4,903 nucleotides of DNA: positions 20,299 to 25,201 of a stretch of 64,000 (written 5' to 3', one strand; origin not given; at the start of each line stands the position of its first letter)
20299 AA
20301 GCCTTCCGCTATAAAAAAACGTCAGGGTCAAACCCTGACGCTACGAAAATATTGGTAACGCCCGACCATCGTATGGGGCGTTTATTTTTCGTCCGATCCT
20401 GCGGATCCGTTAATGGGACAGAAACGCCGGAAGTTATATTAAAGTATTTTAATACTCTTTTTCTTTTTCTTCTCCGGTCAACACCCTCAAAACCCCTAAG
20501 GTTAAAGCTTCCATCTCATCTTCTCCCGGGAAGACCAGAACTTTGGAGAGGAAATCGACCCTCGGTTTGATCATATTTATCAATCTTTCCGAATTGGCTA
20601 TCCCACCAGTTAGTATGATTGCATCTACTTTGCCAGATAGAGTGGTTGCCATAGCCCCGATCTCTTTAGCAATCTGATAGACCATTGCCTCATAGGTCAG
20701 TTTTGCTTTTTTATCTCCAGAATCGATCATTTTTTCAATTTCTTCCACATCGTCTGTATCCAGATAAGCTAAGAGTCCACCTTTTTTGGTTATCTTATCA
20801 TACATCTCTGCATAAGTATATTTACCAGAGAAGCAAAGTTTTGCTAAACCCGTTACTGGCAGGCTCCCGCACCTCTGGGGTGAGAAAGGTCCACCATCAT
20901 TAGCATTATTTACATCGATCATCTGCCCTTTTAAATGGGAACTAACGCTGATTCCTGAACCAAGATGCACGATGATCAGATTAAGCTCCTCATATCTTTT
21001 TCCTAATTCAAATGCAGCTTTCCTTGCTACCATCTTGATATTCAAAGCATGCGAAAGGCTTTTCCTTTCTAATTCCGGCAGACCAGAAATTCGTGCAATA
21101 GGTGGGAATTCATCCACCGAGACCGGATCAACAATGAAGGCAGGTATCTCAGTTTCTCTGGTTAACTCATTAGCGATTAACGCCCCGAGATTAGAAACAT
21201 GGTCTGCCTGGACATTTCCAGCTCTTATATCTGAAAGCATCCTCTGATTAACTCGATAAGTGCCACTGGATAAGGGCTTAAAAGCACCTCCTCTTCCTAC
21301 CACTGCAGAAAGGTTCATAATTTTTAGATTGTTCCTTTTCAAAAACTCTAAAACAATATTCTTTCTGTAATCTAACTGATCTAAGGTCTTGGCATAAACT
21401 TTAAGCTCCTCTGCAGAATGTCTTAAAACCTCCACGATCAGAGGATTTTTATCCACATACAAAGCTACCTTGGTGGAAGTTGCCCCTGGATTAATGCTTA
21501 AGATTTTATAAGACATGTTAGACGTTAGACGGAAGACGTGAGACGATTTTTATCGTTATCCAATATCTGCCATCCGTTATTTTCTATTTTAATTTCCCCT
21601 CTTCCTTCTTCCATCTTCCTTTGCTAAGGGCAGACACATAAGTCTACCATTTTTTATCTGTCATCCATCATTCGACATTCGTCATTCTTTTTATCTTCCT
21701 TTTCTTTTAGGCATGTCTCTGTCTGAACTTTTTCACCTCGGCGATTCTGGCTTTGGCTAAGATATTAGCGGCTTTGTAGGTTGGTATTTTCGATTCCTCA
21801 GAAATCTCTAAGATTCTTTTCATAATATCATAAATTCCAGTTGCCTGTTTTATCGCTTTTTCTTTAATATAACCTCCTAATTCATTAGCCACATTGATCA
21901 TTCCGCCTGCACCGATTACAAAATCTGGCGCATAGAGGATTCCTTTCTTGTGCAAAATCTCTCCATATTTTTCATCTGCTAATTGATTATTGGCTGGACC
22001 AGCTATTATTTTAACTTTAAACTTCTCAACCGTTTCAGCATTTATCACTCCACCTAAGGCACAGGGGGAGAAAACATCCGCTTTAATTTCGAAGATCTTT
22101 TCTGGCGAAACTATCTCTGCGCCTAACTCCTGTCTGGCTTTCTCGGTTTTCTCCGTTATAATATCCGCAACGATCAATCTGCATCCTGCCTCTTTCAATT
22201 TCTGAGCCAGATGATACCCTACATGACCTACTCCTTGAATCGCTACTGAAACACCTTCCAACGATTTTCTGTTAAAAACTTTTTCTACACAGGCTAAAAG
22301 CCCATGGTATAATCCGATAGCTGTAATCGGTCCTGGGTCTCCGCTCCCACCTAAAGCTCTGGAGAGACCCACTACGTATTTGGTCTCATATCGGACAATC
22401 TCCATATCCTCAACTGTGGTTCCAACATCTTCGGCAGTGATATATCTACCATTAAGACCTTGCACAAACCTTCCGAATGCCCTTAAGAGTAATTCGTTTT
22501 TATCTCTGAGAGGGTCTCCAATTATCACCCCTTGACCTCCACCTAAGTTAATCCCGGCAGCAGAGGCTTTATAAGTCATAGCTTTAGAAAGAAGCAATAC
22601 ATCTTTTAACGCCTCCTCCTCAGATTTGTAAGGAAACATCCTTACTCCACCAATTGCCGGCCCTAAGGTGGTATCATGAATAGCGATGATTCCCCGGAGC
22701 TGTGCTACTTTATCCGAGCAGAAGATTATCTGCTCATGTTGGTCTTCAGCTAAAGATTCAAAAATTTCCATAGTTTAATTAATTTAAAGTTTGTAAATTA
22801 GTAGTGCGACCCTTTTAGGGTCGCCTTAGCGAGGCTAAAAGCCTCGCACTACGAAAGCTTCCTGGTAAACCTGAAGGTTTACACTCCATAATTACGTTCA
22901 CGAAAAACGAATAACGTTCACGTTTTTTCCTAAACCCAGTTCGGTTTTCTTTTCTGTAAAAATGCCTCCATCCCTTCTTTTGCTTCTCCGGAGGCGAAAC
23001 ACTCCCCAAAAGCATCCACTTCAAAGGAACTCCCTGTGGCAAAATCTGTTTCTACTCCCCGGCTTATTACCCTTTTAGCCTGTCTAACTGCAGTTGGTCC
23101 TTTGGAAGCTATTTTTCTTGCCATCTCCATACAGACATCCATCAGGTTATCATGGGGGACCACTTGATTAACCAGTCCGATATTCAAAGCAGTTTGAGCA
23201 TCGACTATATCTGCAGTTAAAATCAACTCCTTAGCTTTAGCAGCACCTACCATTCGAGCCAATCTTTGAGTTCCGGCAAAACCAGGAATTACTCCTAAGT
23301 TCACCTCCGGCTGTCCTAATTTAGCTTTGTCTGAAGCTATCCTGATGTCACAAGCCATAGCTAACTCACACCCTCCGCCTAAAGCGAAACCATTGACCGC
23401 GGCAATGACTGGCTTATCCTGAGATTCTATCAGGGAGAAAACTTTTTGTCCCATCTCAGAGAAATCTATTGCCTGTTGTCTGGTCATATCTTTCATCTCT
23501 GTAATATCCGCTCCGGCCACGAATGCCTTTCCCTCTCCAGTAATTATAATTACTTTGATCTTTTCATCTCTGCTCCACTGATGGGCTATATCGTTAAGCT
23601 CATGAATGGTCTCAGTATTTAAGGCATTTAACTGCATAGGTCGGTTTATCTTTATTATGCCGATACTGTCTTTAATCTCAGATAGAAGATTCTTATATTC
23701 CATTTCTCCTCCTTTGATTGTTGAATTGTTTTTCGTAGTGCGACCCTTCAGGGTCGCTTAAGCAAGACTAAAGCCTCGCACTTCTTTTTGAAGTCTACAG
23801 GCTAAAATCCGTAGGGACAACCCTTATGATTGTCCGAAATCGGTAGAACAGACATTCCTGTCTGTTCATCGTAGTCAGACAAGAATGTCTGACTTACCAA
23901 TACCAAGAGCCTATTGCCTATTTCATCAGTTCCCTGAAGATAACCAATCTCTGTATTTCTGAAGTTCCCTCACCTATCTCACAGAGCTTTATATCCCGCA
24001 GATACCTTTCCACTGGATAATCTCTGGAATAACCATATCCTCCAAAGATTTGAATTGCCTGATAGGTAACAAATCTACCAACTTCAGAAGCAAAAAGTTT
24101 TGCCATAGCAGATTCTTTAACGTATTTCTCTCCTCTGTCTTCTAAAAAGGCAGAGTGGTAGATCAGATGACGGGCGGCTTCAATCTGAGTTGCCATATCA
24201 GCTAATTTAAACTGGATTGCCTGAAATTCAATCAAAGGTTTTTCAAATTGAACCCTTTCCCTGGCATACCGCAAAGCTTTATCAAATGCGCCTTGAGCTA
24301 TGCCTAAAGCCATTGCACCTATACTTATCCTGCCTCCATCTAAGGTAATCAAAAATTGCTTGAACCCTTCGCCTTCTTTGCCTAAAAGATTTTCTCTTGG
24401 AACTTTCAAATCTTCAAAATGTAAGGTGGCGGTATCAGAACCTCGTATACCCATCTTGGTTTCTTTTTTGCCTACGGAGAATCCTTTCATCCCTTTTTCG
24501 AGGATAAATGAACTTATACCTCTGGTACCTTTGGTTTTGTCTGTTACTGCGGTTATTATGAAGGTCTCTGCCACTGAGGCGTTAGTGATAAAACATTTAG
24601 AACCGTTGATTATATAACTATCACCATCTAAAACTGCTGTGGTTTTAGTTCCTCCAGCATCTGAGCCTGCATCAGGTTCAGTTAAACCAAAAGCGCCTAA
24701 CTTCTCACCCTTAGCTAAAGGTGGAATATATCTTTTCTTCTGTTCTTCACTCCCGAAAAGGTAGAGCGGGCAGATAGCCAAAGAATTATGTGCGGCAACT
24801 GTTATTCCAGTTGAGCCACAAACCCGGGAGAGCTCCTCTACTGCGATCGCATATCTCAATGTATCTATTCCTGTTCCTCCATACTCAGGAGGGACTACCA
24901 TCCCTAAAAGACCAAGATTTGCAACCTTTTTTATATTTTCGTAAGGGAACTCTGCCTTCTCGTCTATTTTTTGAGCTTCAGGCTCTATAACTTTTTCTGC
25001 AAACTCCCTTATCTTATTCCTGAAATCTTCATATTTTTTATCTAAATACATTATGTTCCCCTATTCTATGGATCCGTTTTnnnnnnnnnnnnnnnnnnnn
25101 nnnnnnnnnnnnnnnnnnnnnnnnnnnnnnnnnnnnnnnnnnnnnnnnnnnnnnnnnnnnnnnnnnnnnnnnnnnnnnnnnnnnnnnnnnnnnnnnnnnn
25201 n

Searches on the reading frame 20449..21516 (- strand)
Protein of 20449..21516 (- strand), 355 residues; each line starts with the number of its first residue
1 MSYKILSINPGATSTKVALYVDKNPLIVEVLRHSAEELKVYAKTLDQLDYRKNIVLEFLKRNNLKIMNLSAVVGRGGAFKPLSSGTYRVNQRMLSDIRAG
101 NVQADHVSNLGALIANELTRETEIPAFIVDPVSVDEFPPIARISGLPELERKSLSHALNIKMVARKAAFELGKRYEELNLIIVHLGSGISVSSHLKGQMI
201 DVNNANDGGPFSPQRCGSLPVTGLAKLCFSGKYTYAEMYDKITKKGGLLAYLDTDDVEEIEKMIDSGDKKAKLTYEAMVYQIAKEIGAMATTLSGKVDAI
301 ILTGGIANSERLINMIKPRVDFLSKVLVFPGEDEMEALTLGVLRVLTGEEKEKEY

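Call 9: search_protein_families(library=pfam, proteins=[window:20449-21516:-])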
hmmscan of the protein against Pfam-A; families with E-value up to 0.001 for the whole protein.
window:20449-21516:- (355 aa): 2 families
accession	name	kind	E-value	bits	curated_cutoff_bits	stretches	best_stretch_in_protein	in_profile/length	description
PF00871.23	Acetate_kinase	-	8.4e-21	74.5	22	1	156-309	178-335/392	Acetokinase family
PF00480.26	ROK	-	0.00028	21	22.9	1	256-318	196-256/294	ROK family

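Call 50: search_protein_families(library=ncbifam, proteins=[window:20449-21516:-], max_evalue=1e-30)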
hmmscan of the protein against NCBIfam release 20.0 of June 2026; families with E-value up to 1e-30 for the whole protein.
window:20449-21516:- (355 aa): 2 families
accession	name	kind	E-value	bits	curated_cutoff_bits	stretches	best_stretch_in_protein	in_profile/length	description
NF002834.0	PRK03011.1-5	subfamily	4.2e-151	503.1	222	1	2-355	2-355/357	butyrate kinase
TIGR02707.1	butyr_kinase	equivalog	2.8e-150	500.2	289.1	1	4-354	1-351/351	butyrate kinase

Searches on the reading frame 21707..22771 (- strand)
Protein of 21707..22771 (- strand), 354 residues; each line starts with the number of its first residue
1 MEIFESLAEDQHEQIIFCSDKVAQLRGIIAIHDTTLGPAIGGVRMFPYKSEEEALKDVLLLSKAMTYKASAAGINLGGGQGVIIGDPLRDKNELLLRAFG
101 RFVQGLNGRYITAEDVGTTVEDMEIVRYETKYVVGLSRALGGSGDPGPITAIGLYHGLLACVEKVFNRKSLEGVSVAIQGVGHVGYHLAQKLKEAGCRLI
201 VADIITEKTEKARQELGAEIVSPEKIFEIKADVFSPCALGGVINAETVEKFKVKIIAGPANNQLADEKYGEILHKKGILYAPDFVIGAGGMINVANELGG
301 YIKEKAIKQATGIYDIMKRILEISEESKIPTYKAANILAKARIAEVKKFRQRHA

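Call 9: search_protein_families(library=pfam, proteins=[window:21707-22771:-])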
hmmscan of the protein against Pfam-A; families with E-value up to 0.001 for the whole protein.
window:21707-22771:- (354 aa): 3 families
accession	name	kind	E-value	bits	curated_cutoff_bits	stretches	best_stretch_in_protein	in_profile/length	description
PF02812.23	ELFV_dehydrog_N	-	3.3e-28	98.4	25.3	1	20-131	16-128/129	Glu/Leu/Phe/Val dehydrogenase, dimerisation domain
PF00208.27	ELFV_dehydrog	-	1.5e-20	74.3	23.4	2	214-349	95-239/241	Glutamate/Leucine/Phenylalanine/Valine dehydrogenase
PF02826.25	2-Hacid_dh_C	-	8e-07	29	25.1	1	165-235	28-96/178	D-isomer specific 2-hydroxyacid dehydrogenase, NAD binding domain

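Call 50: search_protein_families(library=ncbifam, proteins=[window:21707-22771:-], max_evalue=1e-30)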
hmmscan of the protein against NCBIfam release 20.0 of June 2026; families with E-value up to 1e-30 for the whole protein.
window:21707-22771:- (354 aa): 1 family
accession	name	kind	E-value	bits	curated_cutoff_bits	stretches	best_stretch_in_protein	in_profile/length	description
NF035922.1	Trp_DH_ScyB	equivalog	2.4e-121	405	600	1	3-349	2-345/346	tryptophan dehydrogenase ScyB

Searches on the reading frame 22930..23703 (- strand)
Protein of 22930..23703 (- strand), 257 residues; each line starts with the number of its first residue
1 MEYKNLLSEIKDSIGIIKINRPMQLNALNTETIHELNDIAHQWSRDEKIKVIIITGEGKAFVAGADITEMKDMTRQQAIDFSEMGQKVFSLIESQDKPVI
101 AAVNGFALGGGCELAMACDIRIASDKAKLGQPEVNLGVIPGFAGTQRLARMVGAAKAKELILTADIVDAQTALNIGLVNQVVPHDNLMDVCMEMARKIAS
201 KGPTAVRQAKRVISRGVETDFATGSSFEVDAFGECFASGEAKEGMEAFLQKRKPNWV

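Call 9: search_protein_families(library=pfam, proteins=[window:22930-23703:-])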
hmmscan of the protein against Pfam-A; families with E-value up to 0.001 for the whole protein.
window:22930-23703:- (257 aa): 2 families
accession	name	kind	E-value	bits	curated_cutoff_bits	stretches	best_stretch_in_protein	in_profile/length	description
PF00378.25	ECH_1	-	1.2e-75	254.5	27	1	9-256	1-248/251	Enoyl-CoA hydratase/isomerase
PF16113.10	ECH_2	-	3.6e-42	145.5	27.2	1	14-249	1-239/335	Enoyl-CoA hydratase/isomerase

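Call 50: search_protein_families(library=ncbifam, proteins=[window:22930-23703:-], max_evalue=1e-30)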
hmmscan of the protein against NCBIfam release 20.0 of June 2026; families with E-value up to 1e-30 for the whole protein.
window:22930-23703:- (257 aa): 61 families (the best 25 are shown)
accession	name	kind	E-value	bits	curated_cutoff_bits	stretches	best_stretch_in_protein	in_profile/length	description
NF004475.0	PRK05809.1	subfamily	3.4e-107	357.8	394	1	1-255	1-256/260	short-chain-enoyl-CoA hydratase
NF005803.0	PRK07658.1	equivalog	4.1e-83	278.7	313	1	6-256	4-254/257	enoyl-CoA hydratase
NF004517.0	PRK05862.1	equivalog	6.8e-81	271.5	396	1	1-256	1-254/257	enoyl-CoA hydratase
NF005802.0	PRK07657.1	equivalog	8.6e-76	254.9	363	1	8-256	8-257/260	enoyl-CoA hydratase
NF006007.0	PRK08138.1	subfamily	6.1e-74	248.7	355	1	8-256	12-258/261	enoyl-CoA hydratase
NF007239.0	PRK09674.1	equivalog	2.9e-72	243.2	371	1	3-256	3-254/257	2,3-dehydroadipyl-CoA hydratase PaaF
NF004634.0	PRK05980.1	equivalog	8.8e-71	238.3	375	1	6-255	5-259/263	crotonase/enoyl-CoA hydratase family protein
NF051848.1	EnCoAHydtEchA19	equivalog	5.7e-70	235.8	400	1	9-256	5-255/258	enoyl-CoA hydratase EchA19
NF006566.0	PRK09076.1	subfamily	7.1e-63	212.6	286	1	4-256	5-257/260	enoyl-CoA hydratase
NF004840.0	PRK06190.1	equivalog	3.6e-60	203.7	253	1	4-240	4-240/260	enoyl-CoA hydratase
NF006699.0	PRK09245.1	subfamily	4.2e-60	203.3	354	1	5-256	4-263/266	crotonase/enoyl-CoA hydratase family protein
NF004796.0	PRK06144.1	subfamily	6.9e-59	199.4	272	1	3-256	7-259/262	enoyl-CoA hydratase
NF004795.0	PRK06143.1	subfamily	1.3e-58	198.5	283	1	12-253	17-258/260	enoyl-CoA hydratase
NF004781.0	PRK06127.1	subfamily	1.7e-58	198.4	291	1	4-255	11-265/269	enoyl-CoA hydratase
NF006100.0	PRK08252.1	subfamily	8.5e-57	192.6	282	1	5-256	4-251/254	crotonase/enoyl-CoA hydratase family protein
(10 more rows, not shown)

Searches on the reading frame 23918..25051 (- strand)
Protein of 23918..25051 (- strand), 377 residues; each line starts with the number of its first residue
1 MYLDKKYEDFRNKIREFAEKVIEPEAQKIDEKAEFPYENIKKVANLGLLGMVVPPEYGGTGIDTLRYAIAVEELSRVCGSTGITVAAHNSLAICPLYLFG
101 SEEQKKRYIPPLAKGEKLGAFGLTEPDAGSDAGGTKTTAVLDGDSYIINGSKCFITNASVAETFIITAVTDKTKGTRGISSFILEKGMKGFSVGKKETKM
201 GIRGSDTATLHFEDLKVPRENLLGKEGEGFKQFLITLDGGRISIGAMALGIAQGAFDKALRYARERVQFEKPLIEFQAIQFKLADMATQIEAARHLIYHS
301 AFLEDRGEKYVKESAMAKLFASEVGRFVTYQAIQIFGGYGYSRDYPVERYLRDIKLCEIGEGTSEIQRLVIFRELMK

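Call 9: search_protein_families(library=pfam, proteins=[window:23918-25051:-])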
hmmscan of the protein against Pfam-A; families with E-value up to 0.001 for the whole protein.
window:23918-25051:- (377 aa): 4 families
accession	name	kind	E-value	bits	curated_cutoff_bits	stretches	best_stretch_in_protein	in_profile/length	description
PF00441.29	Acyl-CoA_dh_1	-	3.9e-50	170.3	22.4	1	227-375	1-149/150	Acyl-CoA dehydrogenase, C-terminal domain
PF02771.21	Acyl-CoA_dh_N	-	1.8e-38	131.8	22.9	1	7-116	4-113/113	Acyl-CoA dehydrogenase, N-terminal domain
PF02770.24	Acyl-CoA_dh_M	-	1.2e-27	96.3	33.3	1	120-214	1-96/97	Acyl-CoA dehydrogenase, middle domain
PF08028.16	Acyl-CoA_dh_2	-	8.8e-27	94.5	22.7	1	243-359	2-128/134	Acyl-CoA dehydrogenase, C-terminal domain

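Call 50: search_protein_families(library=ncbifam, proteins=[window:23918-25051:-], max_evalue=1e-30)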
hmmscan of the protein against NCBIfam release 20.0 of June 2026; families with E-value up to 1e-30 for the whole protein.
window:23918-25051:- (377 aa): 16 families
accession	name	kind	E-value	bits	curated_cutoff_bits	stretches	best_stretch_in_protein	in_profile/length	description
NF042972.1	AcrlCoAredClosAcrC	equivalog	2.7e-148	493.7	640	1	4-377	6-378/378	acryloyl-CoA reductase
NF043006.1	CyhCrbnylCoADH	equivalog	1.1e-103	347.2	650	1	12-377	13-377/380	cyclohexane-1-carbonyl-CoA dehydrogenase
NF058590.1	AcCoDHFadEBacil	equivalog_domain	6.7e-100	335.3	600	1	12-305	30-321/586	acyl-CoA dehydrogenase FadE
NF042439.1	SulpropCoADesulf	equivalog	8.5e-98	327.6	600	1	12-375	2-370/379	3-sulfinopropanoyl-CoA desulfinase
NF045552.1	GlutCoADH_Des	equivalog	1.2e-94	317.6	470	1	3-371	5-375/387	glutaryl-CoA dehydrogenase Acd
NF045652.1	ProlPCPDhRedW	equivalog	5.9e-86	288.6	650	1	6-375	3-373/376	L-prolyl-[peptidyl-carrier protein] dehydrogenase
NF053553.1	prodigi_MBC_PigA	equivalog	1e-81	275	500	1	3-375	5-379/381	prodigiosin MBC biosynthesis dehydrogenase PigA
NF008997.0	PRK12341.1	equivalog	2.1e-70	237.7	537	1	15-377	17-378/382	acyl-CoA dehydrogenase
TIGR03207.1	cyc_hxne_CoA_dh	equivalog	6.5e-61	206.1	575.35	1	10-374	8-370/372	cyclohexanecarboxyl-CoA dehydrogenase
NF002885.1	PRK03354.1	equivalog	1.1e-56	192.5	540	1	21-375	24-373/378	crotonobetainyl-CoA dehydrogenase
NF052270.1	Staph_DH_FadE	equivalog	1.7e-55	188.4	600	1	10-375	28-393/400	acyl-CoA dehydrogenase FadE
NF007000.1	PRK09463.1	subfamily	2.3e-39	135.4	600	1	30-340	68-397/726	acyl-CoA dehydrogenase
NF049984.1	Rv1679_FadE16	equivalog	1.8e-38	132.7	600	1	21-359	11-349/371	Rv1679 family acyl-CoA dehydrogenase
NF009586.0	PRK13026.1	subfamily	6.1e-35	120.7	608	1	29-340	103-432/777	acyl-CoA dehydrogenase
TIGR03203.1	pimD_small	equivalog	8.2e-33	114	652.7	1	31-364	34-365/378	pimeloyl-CoA dehydrogenase small subunit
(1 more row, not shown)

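Call 51: search_solved_structures(query=window:23918-25051:-, max_evalue=1e-60)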
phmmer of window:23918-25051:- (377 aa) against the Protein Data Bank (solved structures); distinct sequences matched with E-value up to 1e-60: 55.
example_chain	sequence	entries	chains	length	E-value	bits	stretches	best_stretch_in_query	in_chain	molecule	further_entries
5ol2_C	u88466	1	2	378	5.5e-145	486.2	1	4-377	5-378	Acyl-CoA dehydrogenase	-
4l1f_A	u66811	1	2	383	8.2e-129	433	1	10-376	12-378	Acyl-CoA dehydrogenase domain protein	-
5lnx_A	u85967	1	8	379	2.9e-120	404.9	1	9-375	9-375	Acyl-CoA dehydrogenase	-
9w60_A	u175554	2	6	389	7.6e-118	396.9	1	4-377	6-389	Butyryl CoA dehydrogenase apo protein | Butyryl CoA Dehydrogenase with FAD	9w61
1jqi_A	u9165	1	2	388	1.1e-113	383.3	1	5-376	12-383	short chain acyl-CoA dehydrogenase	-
7y0a_A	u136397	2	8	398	1.3e-113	383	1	12-376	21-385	Short-chain specific acyl-CoA dehydrogenase, mitochondrial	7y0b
8sgs_A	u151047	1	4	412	1.5e-113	382.8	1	12-376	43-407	Short-chain specific acyl-CoA dehydrogenase, mitochondrial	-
2vig_A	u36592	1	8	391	8.3e-113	380.4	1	12-376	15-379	SHORT-CHAIN SPECIFIC ACYL-COA DEHYDROGENASE,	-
1buc_A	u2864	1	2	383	6.6e-112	377.4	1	7-372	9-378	BUTYRYL-COA DEHYDROGENASE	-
4u83_A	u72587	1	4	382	4.7e-110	371.3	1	4-374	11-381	Acyl-CoA dehydrogenase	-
4m9a_A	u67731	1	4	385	4.7e-107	361.4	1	12-375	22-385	Acyl-CoA dehydrogenase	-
3pfd_A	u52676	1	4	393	5.4e-106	357.9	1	6-376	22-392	Acyl-CoA dehydrogenase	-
6fah_C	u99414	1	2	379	4.8e-105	354.8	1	1-376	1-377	Caffeyl-CoA reductase-Etf complex subunit CarC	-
4n5f_A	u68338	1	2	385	1.3e-104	353.4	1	10-375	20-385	Putative acyl-CoA dehydrogenase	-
2dvl_A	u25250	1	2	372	7e-104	351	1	12-376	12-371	Acyl-CoA dehydrogenase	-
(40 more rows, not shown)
